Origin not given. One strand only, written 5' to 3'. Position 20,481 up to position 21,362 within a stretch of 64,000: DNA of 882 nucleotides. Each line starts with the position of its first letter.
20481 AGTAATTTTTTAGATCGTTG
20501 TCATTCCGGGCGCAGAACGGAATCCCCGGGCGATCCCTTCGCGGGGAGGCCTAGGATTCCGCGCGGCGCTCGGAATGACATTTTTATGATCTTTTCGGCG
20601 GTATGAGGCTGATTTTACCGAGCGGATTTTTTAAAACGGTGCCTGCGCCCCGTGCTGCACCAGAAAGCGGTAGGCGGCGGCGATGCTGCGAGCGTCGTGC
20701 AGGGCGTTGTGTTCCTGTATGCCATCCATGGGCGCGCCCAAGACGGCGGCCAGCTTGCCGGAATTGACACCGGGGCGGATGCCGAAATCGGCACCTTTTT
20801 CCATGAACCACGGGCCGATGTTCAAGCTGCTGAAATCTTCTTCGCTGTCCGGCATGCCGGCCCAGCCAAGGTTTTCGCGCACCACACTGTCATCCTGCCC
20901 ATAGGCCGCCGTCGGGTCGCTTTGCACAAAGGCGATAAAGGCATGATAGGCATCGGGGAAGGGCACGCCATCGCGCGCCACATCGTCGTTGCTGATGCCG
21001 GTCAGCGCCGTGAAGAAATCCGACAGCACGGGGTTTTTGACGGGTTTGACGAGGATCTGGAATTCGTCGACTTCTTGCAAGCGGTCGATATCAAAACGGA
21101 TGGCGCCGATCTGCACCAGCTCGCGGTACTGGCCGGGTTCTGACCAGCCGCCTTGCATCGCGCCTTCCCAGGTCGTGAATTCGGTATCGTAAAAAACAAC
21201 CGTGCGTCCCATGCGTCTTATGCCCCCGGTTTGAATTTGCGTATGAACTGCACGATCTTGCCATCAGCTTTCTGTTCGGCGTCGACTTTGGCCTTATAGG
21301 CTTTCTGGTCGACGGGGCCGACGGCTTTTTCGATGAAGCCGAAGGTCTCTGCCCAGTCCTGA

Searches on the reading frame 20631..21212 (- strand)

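Call 51: search_protein_families(library=pfam, proteins=[window:20631-21212:-], max_evalue=0.001)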
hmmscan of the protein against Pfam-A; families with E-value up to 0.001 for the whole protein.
window:20631-21212:- (193 aa): 1 family
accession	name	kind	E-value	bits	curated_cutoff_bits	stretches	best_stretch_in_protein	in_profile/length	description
PF00929.31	RNase_T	-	4.2e-14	53.9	24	1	6-97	1-82/164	Exonuclease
